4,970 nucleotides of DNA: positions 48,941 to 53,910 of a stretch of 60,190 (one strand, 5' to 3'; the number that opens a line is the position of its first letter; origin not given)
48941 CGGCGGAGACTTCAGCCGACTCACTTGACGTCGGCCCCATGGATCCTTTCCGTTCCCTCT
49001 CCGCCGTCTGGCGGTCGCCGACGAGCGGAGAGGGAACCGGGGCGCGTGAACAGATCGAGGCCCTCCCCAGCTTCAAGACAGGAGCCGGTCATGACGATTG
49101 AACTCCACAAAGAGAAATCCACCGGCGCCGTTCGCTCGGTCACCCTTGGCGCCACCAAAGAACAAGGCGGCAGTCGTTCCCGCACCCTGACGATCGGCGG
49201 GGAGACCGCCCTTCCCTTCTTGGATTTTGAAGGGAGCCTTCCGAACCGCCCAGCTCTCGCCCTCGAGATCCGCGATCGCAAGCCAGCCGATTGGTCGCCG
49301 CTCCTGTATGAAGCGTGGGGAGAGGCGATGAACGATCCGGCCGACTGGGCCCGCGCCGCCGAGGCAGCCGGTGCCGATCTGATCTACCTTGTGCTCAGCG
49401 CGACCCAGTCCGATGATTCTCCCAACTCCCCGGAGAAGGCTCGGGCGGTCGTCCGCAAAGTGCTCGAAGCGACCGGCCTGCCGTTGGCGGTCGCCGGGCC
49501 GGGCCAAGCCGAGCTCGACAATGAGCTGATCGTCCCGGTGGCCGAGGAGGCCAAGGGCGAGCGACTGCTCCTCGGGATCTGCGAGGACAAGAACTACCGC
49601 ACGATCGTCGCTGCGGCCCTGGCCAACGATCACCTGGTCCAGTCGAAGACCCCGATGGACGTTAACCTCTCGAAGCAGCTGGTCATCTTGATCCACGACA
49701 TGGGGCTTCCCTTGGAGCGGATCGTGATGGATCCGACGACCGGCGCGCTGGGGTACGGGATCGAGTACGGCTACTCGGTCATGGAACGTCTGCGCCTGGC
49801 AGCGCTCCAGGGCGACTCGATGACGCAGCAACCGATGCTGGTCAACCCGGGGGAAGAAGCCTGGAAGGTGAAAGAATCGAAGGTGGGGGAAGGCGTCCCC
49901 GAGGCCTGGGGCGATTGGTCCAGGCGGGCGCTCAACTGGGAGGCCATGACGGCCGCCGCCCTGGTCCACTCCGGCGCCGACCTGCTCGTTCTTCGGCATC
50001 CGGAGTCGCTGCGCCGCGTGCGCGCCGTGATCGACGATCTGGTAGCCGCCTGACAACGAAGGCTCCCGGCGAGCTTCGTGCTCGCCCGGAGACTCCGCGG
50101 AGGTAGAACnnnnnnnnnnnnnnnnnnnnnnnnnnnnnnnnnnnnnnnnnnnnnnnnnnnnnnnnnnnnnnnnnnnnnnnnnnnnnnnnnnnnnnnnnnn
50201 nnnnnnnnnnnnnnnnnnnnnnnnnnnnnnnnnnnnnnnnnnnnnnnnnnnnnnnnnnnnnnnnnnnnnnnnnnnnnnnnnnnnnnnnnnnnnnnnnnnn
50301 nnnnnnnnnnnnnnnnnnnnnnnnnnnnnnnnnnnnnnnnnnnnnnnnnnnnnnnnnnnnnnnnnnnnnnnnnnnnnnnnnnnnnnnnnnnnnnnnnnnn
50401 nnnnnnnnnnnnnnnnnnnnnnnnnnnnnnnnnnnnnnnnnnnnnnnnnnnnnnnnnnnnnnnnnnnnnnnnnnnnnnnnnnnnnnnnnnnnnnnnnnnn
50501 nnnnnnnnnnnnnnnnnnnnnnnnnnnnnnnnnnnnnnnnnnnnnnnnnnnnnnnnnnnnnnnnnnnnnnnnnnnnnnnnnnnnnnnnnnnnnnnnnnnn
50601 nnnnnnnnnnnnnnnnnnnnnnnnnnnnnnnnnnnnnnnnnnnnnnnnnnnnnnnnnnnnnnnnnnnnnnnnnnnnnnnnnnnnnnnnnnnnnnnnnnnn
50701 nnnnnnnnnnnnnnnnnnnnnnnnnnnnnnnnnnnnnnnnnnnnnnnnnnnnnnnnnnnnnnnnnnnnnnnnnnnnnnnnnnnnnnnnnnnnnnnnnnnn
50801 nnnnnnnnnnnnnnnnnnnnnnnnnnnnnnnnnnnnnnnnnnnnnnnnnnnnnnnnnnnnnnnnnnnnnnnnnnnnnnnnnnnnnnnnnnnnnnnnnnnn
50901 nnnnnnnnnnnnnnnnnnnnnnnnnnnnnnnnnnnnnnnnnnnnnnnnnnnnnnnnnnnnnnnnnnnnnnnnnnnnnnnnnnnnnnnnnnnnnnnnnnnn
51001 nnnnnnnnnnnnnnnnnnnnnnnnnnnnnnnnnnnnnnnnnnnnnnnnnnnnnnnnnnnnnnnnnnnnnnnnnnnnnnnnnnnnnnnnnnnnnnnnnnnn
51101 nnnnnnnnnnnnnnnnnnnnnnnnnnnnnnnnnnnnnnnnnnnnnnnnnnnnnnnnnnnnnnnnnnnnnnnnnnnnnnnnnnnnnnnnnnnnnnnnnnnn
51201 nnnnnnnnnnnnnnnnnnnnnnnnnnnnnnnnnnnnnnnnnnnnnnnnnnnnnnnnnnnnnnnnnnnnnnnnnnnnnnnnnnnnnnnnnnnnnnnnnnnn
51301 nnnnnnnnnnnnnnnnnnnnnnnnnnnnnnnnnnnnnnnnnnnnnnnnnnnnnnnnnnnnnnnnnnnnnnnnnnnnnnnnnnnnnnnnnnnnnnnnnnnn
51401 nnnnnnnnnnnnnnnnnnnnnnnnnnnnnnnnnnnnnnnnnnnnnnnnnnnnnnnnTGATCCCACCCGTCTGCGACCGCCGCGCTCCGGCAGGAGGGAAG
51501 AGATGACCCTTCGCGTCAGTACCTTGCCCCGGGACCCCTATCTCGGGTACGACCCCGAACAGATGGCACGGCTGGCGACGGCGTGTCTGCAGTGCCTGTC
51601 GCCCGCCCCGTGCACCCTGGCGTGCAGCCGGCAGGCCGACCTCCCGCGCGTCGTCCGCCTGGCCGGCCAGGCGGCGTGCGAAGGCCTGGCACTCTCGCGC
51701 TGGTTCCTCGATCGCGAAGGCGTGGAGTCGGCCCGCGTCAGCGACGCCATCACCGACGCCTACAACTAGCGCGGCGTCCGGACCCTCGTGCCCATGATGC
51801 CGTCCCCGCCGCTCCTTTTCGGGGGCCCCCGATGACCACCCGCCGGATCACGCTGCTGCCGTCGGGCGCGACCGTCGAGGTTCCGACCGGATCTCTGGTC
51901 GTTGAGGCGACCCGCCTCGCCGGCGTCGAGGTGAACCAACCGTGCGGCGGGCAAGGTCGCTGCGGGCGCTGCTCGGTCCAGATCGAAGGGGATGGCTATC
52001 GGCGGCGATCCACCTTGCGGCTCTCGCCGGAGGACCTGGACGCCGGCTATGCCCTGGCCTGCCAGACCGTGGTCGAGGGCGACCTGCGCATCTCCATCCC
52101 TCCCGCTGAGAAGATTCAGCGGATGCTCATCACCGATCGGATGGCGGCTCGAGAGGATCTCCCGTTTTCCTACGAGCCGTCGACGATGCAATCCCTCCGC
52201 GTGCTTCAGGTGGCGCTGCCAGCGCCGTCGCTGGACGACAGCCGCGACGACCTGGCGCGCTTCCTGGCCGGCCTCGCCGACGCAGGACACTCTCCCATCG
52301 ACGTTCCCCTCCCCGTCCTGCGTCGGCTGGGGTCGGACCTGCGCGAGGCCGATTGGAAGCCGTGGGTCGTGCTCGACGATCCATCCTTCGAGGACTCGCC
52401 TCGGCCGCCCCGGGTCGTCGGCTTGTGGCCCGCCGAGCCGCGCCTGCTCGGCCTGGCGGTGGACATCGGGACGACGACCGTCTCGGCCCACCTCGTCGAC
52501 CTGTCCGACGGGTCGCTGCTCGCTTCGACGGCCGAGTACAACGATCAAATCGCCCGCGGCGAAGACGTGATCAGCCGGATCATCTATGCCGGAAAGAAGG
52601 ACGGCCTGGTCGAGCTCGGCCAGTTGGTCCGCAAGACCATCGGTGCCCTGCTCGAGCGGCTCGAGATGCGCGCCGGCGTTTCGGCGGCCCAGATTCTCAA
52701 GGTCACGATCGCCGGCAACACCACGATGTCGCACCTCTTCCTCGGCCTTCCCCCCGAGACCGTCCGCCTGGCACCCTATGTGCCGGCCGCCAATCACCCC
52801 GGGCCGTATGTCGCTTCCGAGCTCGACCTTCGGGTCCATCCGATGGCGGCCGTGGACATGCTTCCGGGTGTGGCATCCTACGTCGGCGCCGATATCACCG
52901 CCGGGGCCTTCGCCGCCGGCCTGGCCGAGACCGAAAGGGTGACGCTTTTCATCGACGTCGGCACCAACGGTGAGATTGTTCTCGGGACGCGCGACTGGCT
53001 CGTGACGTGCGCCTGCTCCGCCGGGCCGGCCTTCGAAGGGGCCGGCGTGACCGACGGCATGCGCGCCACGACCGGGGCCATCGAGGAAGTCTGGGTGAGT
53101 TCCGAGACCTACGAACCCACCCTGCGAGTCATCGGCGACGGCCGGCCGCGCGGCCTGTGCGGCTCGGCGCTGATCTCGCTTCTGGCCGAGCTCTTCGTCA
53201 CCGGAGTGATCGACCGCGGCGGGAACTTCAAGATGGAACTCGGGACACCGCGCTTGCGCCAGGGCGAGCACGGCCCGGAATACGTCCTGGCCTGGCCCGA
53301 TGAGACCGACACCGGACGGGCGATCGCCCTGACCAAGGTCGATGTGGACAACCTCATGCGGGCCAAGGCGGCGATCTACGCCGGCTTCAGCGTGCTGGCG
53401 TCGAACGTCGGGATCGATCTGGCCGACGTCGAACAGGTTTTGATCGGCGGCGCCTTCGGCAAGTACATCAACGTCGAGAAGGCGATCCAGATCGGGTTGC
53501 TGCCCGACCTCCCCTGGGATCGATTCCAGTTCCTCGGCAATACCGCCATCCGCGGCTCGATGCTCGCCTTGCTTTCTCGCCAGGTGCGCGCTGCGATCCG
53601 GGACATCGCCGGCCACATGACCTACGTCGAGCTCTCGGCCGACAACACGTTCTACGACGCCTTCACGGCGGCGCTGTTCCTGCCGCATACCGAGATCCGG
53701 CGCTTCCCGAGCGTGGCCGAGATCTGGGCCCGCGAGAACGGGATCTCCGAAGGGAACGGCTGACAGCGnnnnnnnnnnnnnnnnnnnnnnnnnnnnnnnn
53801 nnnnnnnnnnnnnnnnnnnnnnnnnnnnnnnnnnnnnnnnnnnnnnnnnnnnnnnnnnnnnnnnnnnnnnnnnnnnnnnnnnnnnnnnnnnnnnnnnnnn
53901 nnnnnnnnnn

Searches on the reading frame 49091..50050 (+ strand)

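Call 68: search_protein_families(library=pfam, proteins=[window:49091-50050:+], max_evalue=0.001)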
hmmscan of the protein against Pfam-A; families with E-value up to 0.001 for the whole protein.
window:49091-50050:+ (320 aa): 1 family
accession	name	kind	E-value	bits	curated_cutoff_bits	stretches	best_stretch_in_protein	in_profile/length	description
PF03599.22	CdhD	-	9.3e-36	123.8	24.8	1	19-303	4-242/387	CO dehydrogenase/acetyl-CoA synthase delta subunit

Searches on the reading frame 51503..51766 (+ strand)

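Call 3: search_protein_families(library=pfam, proteins=[window:51503-51766:+], max_evalue=0.1)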
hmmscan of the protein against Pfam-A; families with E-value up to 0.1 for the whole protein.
window:51503-51766:+ (88 aa): 1 family
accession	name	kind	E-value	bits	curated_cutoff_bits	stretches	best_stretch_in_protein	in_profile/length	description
PF14691.11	Fer4_20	-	0.0018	18.5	25.8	1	13-58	9-53/113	Dihydroprymidine dehydrogenase domain II, 4Fe-4S cluster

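Call 4: search_protein_families(library=ncbifam, proteins=[window:51503-51766:+], max_evalue=0.1)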
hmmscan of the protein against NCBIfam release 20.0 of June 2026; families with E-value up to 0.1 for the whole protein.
window:51503-51766:+ (88 aa): 2 families
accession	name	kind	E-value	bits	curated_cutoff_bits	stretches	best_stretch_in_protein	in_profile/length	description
NF009408.0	PRK12769.1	equivalog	0.013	13.6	1003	1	11-57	210-256/659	formate-dependent uric acid utilization protein AegA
NF009413.0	PRK12775.1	equivalog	0.021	12.6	1895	1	13-52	318-356/1006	putative trifunctional 2-polyprenylphenol hydroxylase/glutamate synthase subunit beta/ferritin domain-containing protein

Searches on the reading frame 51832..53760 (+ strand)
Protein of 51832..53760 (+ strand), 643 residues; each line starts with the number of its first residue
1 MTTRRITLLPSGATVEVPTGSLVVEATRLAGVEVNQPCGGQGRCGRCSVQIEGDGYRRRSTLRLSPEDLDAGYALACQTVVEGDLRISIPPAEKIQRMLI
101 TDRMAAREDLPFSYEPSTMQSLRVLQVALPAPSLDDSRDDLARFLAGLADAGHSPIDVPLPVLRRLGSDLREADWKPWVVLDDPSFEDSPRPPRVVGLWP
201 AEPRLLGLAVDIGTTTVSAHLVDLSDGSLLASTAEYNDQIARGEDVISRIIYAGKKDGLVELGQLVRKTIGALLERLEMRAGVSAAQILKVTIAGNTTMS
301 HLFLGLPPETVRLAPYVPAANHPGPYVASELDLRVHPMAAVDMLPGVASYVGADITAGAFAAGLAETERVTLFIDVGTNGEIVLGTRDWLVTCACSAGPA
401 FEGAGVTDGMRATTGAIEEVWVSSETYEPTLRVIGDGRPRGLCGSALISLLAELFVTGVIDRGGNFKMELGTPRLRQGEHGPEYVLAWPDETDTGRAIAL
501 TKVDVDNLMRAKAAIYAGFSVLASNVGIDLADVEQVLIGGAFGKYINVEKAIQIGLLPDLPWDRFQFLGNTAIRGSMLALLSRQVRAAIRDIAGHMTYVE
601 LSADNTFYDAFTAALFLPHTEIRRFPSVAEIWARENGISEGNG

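Call 3: search_protein_families(library=pfam, proteins=[window:51832-53760:+], max_evalue=0.1)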
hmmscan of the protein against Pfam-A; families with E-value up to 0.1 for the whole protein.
window:51832-53760:+ (643 aa): 5 families
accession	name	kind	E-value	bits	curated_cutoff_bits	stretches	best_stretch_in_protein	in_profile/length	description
PF14574.11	RACo_C_ter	-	2.9e-99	331.8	27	1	370-628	2-260/261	C-terminal domain of RACo the ASKHA domain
PF17651.6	Raco_middle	-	6.4e-53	179.2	26.8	1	206-365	1-161/163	RACo middle region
PF17650.6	RACo_linker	-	1.7e-11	44.2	26.2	1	121-201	11-82/86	RACo linker region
PF00111.32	Fer2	-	1.8e-10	41.1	21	1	7-81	2-76/77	2Fe-2S iron-sulfur cluster binding domain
PF13510.11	Fer2_4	-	0.0054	17.2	22.8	1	4-62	2-68/82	2Fe-2S iron-sulfur cluster binding domain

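Call 4: search_protein_families(library=ncbifam, proteins=[window:51832-53760:+], max_evalue=0.1)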
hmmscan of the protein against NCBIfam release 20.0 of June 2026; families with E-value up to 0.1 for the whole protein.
window:51832-53760:+ (643 aa): 12 families
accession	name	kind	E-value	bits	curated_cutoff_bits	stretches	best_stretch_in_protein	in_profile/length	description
NF040756.1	corr_regen_AcsV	exception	1.5e-183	611.7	800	1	6-626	2-632/632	corrinoid activation/regeneration protein AcsV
TIGR04270.1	Rama_corrin_act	subfamily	1.6e-30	106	500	2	207-428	2-226/534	methylamine methyltransferase corrinoid protein reductive activase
TIGR01941.1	nqrF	equivalog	4.6e-08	32.4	295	1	14-90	43-121/405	NADH:ubiquinone reductase (Na(+)-transporting) subunit F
NF007964.0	PRK10684.1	equivalog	2.4e-07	30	383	1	7-87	253-332/333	NADH oxidoreductase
NF058606.1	GlBtMonoRdsGbcB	equivalog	3.4e-07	29.5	500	1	5-87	279-360/362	glycine betaine monooxygenase reductase subunit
NF004317.0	PRK05713.1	equivalog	9.7e-06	25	338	1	14-89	10-84/312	iron-sulfur-binding ferredoxin reductase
TIGR02007.1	fdx_isc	equivalog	0.00015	21.8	132.1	1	7-90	10-100/110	ISC system 2Fe-2S type ferredoxin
TIGR02160.1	PA_CoA_Oxy5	hypoth_equivalog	0.00021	20.2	420.8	1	23-81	285-342/352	1,2-phenylacetyl-CoA epoxidase subunit PaaE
NF040810.1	BenC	equivalog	0.00065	19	430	1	16-99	16-101/333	benzoate 1,2-dioxygenase electron transfer component BenC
TIGR02008.1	fdx_plant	subfamily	0.0043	16.8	81.15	1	13-89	15-90/97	ferredoxin [2Fe-2S]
NF008822.0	PRK11872.1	equivalog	0.011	14.7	402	1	16-84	18-87/341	anthranilate 1,2-dioxygenase electron transfer component AntC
NF045803.1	MethMoxFADbindMmoC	equivalog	0.018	13.8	500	1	24-91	25-93/343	aromatic/alkene monooxygenase hydroxylase FAD-binding subunit MmoC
